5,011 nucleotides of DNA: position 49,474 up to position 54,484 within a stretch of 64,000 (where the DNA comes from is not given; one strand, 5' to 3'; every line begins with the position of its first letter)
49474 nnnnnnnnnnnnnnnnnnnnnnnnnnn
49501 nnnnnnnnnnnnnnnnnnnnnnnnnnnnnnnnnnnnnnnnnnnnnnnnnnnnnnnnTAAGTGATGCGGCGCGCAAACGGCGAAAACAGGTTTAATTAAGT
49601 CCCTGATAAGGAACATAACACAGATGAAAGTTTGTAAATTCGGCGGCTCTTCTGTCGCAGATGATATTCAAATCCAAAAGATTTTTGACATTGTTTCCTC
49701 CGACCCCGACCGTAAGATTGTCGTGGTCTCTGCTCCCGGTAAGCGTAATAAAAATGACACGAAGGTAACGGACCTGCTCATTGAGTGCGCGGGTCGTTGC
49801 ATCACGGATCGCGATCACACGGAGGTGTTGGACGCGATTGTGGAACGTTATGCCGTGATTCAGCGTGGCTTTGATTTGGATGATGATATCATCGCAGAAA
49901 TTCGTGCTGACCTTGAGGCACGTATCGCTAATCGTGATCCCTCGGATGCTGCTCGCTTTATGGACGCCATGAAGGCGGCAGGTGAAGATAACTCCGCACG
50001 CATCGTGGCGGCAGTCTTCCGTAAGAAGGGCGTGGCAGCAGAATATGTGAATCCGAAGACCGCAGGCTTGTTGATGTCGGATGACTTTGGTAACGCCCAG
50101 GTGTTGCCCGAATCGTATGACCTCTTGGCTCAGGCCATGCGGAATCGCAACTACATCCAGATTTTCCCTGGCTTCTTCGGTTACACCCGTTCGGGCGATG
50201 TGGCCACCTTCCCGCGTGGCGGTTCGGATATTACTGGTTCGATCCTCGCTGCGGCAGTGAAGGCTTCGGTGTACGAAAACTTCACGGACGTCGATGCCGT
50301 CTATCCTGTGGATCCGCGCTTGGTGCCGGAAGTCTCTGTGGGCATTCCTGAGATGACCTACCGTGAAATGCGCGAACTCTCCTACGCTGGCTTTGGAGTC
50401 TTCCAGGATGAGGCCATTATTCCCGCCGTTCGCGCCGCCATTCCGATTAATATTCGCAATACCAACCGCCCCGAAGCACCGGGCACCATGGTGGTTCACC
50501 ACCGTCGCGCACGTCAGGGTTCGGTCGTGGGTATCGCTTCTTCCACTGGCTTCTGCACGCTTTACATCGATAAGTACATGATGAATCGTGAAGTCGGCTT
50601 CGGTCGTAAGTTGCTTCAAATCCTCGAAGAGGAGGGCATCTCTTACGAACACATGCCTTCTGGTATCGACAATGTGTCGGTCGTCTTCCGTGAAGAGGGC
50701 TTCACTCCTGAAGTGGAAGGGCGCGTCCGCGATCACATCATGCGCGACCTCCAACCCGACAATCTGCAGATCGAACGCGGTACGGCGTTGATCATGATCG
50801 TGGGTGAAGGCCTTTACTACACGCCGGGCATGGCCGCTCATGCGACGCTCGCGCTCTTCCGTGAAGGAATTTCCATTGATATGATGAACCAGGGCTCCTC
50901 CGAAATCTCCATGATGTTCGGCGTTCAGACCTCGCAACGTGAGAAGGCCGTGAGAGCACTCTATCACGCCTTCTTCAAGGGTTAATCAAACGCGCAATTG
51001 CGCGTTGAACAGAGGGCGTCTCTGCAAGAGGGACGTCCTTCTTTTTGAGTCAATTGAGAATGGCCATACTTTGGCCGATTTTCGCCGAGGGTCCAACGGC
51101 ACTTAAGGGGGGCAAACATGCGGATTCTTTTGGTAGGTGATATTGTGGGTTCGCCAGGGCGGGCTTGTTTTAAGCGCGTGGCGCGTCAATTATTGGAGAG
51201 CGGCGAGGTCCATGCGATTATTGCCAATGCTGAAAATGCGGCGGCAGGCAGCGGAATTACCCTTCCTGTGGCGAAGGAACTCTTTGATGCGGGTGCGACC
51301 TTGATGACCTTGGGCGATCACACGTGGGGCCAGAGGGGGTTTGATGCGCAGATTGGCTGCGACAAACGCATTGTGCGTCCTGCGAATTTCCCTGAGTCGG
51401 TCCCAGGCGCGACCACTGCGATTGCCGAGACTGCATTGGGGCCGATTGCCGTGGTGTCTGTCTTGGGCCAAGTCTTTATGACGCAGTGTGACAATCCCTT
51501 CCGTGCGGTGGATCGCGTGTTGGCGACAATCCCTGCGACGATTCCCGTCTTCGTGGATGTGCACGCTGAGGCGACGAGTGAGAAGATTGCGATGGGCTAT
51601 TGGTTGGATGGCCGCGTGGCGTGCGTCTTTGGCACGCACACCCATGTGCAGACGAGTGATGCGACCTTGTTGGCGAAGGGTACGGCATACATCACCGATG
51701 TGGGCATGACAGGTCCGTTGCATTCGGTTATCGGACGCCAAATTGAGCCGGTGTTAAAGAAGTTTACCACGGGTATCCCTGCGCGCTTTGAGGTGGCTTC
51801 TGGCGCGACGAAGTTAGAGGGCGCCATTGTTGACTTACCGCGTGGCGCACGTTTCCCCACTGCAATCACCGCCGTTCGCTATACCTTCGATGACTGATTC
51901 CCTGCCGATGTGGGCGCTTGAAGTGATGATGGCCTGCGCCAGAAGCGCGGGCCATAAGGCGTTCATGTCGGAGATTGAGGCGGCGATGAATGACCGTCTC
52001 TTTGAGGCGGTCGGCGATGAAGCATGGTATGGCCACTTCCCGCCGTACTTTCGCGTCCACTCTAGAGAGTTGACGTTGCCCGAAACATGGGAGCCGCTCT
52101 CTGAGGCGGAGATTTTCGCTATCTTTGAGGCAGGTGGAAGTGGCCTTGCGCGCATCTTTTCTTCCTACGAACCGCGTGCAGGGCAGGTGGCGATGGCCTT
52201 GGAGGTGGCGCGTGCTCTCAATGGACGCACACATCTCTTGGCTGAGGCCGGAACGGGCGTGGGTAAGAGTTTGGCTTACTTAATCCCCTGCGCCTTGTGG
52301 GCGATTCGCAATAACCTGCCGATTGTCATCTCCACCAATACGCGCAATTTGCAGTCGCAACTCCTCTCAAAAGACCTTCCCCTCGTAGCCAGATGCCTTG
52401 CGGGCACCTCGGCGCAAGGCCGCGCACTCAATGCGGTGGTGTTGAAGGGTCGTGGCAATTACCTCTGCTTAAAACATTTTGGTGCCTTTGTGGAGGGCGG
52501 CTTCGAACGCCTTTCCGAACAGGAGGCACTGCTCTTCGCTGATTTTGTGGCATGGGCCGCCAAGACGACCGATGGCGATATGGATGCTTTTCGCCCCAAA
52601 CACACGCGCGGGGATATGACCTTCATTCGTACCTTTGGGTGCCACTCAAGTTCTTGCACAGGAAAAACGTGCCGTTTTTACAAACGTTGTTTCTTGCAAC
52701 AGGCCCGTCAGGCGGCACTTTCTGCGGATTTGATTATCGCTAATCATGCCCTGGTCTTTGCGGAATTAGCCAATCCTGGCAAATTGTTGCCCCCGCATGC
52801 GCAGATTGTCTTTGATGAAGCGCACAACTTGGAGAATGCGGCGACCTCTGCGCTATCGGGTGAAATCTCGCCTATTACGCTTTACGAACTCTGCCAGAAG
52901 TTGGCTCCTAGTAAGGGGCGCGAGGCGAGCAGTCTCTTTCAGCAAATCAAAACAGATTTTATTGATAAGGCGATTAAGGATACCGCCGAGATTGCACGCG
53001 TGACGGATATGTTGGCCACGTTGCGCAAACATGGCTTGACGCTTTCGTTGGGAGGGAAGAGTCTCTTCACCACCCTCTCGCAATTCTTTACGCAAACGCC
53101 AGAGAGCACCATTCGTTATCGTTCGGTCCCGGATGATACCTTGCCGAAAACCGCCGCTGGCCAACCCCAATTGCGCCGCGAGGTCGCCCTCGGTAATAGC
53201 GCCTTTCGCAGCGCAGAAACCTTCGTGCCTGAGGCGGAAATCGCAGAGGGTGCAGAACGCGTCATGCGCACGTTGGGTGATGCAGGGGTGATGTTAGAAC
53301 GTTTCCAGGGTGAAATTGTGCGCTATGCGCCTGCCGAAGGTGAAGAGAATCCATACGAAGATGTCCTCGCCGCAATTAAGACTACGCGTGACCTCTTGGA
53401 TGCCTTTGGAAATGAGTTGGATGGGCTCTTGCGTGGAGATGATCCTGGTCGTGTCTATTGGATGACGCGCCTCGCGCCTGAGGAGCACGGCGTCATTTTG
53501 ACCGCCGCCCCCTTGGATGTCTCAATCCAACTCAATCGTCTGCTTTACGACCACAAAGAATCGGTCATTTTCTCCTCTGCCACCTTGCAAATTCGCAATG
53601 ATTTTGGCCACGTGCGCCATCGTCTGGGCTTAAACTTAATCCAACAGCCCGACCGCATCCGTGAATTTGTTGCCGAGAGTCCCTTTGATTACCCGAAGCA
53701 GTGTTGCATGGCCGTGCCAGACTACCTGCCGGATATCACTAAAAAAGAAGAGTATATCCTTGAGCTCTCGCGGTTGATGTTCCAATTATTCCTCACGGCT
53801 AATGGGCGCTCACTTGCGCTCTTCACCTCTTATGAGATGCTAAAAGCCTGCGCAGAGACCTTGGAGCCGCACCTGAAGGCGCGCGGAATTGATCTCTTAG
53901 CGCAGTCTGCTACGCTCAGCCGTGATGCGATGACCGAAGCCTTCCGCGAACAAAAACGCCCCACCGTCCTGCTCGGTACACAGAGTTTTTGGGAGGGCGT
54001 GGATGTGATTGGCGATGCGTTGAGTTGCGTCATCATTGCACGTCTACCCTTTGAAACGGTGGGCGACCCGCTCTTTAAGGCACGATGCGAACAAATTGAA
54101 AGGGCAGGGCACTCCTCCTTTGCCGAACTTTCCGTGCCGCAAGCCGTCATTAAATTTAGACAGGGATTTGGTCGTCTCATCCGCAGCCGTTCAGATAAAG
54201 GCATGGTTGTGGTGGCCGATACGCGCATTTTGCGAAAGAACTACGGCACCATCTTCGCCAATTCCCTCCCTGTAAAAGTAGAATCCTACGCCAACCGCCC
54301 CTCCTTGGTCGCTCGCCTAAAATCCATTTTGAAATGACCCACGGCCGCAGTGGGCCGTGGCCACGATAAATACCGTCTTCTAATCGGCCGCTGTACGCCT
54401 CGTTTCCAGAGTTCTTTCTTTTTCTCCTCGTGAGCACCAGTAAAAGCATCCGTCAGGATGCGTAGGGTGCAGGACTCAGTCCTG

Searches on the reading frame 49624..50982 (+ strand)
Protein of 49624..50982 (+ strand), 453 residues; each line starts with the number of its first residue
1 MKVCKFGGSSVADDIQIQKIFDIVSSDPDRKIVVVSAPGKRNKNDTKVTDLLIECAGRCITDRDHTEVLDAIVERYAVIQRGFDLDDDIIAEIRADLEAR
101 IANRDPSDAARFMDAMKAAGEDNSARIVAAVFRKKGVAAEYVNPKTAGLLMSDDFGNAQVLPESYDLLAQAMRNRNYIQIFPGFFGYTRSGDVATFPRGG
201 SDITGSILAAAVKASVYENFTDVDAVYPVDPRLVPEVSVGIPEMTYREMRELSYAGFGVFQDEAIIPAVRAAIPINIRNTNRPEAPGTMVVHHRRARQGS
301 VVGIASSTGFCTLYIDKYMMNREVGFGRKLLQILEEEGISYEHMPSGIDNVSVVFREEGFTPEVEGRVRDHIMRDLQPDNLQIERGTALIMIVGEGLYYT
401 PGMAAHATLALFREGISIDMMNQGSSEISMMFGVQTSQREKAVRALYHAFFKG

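Call 82: search_protein_families(library=pfam, proteins=[window:49624-50982:+], max_evalue=0.0001)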
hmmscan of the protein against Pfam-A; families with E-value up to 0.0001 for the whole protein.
window:49624-50982:+ (453 aa): 3 families
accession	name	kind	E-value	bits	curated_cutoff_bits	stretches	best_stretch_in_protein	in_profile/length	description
PF00696.33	AA_kinase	-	4.4e-34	118.7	24.9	1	2-279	3-234/234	Amino acid kinase family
PF22468.2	ACT_9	-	9.4e-21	73.8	27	1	390-450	1-61/61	ACT domain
PF13840.12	ACT_7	-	2.6e-06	27.6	27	1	383-446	2-63/65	ACT domain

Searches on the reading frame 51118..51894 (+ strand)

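Call 82: search_protein_families(library=pfam, proteins=[window:51118-51894:+], max_evalue=0.0001)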
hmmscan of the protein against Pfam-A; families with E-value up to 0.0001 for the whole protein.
window:51118-51894:+ (259 aa): 1 family
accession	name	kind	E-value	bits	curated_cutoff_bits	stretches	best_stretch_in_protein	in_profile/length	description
PF13277.11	YmdB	-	1.2e-85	287.3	27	1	4-242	1-242/253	YmdB-like protein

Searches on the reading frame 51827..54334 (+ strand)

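Call 82: search_protein_families(library=pfam, proteins=[window:51827-54334:+], max_evalue=0.0001)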
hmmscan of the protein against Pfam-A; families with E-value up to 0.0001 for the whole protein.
window:51827-54334:+ (836 aa): 3 families
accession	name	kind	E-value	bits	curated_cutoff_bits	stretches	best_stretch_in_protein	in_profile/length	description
PF13307.12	Helicase_C_2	-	8.6e-45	153.3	25.3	1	654-815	4-168/170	Helicase C-terminal domain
PF00270.35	DEAD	-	1e-06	29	26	0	129-181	10-63/167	DEAD/DEAH box helicase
PF06733.21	DEAD_2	-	8.2e-05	22.8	21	0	286-349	104-169/172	DEAD_2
